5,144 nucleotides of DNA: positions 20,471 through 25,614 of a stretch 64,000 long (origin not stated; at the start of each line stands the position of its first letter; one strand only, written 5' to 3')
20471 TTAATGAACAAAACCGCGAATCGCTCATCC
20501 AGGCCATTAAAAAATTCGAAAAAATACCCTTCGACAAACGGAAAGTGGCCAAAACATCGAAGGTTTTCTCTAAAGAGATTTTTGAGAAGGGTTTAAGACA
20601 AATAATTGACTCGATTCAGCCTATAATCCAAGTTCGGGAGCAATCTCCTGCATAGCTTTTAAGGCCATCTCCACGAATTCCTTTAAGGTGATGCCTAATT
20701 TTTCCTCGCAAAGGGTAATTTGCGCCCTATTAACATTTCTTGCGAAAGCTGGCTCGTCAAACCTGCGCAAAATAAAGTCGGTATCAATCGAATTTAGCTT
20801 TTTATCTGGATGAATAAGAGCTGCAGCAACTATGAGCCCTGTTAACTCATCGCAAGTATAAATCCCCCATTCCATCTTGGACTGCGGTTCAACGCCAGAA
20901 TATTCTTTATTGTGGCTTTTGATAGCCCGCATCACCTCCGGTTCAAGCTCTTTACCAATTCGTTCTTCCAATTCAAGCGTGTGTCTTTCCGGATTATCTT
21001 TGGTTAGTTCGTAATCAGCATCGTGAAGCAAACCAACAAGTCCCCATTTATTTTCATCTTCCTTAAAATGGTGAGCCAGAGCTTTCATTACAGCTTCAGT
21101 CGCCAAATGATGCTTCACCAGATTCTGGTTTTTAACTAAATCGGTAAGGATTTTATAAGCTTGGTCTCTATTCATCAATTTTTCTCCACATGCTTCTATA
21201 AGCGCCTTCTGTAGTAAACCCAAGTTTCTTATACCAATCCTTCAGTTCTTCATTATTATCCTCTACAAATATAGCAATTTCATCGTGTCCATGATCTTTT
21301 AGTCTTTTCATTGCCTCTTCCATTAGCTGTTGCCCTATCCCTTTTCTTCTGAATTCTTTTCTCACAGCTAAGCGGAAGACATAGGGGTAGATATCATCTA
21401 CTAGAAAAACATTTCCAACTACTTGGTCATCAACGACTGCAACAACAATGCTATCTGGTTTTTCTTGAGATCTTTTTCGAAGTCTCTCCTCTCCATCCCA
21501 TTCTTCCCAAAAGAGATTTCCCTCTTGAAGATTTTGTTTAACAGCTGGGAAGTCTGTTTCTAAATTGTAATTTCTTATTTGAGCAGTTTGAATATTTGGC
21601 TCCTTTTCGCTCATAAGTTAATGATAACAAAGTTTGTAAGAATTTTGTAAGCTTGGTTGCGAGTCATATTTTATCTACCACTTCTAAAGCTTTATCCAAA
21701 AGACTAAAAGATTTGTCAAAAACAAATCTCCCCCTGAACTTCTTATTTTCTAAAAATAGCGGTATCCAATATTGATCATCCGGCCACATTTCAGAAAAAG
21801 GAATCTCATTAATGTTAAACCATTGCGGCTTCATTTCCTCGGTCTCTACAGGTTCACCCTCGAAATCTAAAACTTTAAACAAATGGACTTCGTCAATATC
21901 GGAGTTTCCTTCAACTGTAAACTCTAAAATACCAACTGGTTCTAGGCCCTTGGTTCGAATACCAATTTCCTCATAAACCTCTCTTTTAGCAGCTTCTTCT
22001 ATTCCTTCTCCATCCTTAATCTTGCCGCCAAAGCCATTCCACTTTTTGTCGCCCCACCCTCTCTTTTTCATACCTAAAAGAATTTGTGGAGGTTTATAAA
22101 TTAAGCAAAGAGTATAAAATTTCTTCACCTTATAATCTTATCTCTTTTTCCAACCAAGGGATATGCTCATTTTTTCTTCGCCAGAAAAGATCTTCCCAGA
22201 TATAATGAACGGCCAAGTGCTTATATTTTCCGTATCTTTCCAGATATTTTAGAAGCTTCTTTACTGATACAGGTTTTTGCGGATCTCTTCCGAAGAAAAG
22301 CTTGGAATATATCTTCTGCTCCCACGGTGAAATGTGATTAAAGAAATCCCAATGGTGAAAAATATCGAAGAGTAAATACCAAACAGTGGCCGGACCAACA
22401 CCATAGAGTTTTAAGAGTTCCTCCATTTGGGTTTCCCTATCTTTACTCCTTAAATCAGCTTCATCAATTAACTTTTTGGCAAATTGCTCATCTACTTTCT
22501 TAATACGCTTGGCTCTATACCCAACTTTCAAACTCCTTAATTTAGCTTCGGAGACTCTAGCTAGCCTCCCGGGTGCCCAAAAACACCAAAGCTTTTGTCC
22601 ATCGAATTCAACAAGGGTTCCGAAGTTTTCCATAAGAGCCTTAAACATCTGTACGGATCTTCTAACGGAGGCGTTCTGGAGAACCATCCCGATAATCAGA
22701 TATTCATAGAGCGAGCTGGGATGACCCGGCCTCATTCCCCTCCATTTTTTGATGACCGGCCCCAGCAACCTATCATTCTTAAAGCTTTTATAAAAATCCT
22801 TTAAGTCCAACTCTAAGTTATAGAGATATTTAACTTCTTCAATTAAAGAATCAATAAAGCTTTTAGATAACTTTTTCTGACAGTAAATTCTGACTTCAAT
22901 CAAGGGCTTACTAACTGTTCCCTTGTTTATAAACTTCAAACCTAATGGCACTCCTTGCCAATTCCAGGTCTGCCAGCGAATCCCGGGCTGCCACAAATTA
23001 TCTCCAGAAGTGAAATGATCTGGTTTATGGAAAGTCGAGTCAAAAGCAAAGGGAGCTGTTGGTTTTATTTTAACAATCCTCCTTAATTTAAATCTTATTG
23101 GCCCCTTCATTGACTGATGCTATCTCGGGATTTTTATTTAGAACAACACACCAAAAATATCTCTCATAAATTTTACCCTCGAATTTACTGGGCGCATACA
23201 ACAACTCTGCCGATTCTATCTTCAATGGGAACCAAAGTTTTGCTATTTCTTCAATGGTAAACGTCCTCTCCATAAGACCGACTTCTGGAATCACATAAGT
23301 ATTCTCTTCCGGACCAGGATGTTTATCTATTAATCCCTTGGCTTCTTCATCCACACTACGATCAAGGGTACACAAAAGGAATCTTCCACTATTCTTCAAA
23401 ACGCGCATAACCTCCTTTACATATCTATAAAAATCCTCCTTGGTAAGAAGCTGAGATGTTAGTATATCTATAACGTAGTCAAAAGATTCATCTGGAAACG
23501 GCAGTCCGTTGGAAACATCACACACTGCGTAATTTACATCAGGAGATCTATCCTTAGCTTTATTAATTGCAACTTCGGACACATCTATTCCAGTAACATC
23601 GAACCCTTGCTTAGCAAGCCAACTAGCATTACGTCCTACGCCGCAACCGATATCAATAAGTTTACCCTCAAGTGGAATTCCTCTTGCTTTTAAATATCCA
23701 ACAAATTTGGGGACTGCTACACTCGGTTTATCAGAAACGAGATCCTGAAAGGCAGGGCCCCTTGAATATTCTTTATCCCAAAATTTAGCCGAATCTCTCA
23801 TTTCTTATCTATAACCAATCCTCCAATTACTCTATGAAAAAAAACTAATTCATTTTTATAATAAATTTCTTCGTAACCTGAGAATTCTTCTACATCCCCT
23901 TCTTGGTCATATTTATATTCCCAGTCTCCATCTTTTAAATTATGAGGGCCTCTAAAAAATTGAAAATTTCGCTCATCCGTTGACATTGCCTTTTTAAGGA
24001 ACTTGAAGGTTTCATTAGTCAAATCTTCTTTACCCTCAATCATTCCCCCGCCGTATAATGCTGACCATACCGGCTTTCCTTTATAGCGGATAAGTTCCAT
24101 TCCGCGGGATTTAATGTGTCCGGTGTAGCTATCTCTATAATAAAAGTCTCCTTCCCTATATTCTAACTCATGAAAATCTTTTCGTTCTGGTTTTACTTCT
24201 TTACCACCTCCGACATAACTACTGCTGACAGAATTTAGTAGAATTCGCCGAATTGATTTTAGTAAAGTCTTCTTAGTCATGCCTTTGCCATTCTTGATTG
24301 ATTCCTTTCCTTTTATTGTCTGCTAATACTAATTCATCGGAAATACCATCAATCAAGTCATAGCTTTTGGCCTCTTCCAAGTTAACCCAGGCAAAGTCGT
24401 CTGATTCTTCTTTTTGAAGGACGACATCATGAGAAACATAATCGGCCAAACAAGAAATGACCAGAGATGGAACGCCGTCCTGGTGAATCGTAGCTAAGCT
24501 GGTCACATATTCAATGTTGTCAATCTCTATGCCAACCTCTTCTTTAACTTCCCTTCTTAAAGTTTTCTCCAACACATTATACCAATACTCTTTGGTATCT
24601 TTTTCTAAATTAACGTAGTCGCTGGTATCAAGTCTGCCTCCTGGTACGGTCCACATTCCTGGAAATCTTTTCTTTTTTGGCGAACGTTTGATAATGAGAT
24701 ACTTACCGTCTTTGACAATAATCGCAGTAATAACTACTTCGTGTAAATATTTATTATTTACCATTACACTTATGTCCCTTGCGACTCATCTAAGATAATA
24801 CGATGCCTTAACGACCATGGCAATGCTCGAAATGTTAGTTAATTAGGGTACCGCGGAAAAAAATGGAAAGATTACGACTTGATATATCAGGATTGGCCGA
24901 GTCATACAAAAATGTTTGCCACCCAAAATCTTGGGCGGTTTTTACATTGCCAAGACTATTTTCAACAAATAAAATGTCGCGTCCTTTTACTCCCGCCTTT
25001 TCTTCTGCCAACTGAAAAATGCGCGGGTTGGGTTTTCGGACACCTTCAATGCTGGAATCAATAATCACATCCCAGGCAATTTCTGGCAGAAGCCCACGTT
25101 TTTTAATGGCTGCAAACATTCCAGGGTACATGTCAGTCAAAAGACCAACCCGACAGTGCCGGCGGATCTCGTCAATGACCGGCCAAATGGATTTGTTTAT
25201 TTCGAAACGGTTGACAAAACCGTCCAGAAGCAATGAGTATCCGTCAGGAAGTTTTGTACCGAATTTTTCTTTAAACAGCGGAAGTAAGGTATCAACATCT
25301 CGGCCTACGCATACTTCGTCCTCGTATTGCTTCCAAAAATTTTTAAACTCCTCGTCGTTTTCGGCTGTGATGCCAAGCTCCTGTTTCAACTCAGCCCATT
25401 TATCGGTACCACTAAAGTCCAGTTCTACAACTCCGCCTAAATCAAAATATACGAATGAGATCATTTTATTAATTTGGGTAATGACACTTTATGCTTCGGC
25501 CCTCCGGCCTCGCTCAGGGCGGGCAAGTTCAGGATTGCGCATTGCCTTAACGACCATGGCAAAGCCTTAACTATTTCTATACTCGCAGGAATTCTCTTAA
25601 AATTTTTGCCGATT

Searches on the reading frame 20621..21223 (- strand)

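Call 111: search_protein_families(library=pfam, proteins=[window:20621-21223:-], max_evalue=0.001)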
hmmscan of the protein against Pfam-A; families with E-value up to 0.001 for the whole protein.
window:20621-21223:- (200 aa): 1 family
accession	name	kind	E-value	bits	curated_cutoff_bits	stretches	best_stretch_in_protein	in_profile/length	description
PF01966.28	HD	-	6.2e-06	26.9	22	1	37-120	3-106/116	HD domain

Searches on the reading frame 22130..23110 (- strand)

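Call 111: search_protein_families(library=pfam, proteins=[window:22130-23110:-], max_evalue=0.001)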
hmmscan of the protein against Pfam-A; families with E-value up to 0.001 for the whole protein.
window:22130-23110:- (326 aa): 1 family
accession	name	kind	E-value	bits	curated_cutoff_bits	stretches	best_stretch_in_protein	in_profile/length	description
PF00730.31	HhH-GPD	-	1.8e-05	25.5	26.2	1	142-234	4-67/108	HhH-GPD superfamily base excision DNA repair protein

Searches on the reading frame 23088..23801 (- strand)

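Call 111: search_protein_families(library=pfam, proteins=[window:23088-23801:-], max_evalue=0.001)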
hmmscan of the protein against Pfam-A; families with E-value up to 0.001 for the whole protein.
window:23088-23801:- (237 aa): 12 families
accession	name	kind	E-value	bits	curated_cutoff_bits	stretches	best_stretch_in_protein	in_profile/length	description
PF08241.18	Methyltransf_11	-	1.9e-21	76.9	21.2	1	49-142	1-94/95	Methyltransferase domain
PF13649.12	Methyltransf_25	-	3.7e-20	72.9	27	1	49-139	2-97/97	Methyltransferase domain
PF13847.12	Methyltransf_31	-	9.3e-15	55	27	1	47-151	6-123/145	Methyltransferase domain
PF13489.12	Methyltransf_23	-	2e-12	47.6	27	1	42-154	20-127/164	Methyltransferase domain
PF08242.18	Methyltransf_12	-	7e-12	46.4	30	1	49-141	1-98/98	Methyltransferase domain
PF05724.17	TPMT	-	2.9e-11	43.9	26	1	30-149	23-159/218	Thiopurine S-methyltransferase (TPMT)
PF03848.20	TehB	-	6.7e-08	32.6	20.4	1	45-140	31-129/193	Tellurite resistance protein TehB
PF05148.21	Methyltransf_8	-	1.2e-07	32.3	27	1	17-144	47-157/219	Hypothetical methyltransferase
PF07021.18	MetW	-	3.5e-07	30.5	21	1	43-135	12-102/193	Methionine biosynthesis protein MetW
PF02353.26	CMAS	-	1.8e-06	27.9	27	1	47-155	65-176/273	Mycolic acid cyclopropane synthetase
PF01209.24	Ubie_methyltran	-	4.2e-06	26.7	20.1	1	47-144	50-152/233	ubiE/COQ5 methyltransferase family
PF05175.20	MTS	-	7.3e-05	22.9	23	1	40-111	30-103/170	Methyltransferase small domain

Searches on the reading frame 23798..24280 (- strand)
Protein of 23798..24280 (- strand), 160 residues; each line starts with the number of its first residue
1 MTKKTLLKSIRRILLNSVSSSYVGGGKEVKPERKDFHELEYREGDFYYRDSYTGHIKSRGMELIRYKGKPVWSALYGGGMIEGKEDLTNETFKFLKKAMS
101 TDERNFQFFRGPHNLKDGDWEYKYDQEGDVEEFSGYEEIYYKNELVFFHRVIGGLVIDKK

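Call 111: search_protein_families(library=pfam, proteins=[window:23798-24280:-], max_evalue=0.001)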
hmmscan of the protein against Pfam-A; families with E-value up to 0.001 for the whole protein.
window:23798-24280:- (160 aa): 1 family
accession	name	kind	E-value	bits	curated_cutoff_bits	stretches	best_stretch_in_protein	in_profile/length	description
PF18931.5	DUF5680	-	2.9e-26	92.3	25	2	50-156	1-104/104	Domain of unknown function (DUF5680)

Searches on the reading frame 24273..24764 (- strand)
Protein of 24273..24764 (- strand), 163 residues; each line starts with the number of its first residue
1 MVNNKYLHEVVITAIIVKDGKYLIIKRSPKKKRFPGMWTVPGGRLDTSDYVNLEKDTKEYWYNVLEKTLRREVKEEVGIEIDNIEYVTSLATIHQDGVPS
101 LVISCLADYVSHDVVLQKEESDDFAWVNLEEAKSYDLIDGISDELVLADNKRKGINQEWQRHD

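Call 111: search_protein_families(library=pfam, proteins=[window:24273-24764:-], max_evalue=0.001)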
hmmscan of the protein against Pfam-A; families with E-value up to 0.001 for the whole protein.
window:24273-24764:- (163 aa): 2 families
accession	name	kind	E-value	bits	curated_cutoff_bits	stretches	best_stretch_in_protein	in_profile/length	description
PF00293.34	NUDIX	-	1.2e-14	54.9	21.1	1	11-133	6-119/134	NUDIX domain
PF14815.12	NUDIX_4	-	4.8e-06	26.8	35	1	14-137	3-103/113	NUDIX domain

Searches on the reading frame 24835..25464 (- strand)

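Call 111: search_protein_families(library=pfam, proteins=[window:24835-25464:-], max_evalue=0.001)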
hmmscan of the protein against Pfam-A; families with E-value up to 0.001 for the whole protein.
window:24835-25464:- (209 aa): 1 family
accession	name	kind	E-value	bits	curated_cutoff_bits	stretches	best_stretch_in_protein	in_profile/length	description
PF00702.32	Hydrolase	-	2.3e-10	41.6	26.4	1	91-181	101-191/191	haloacid dehalogenase-like hydrolase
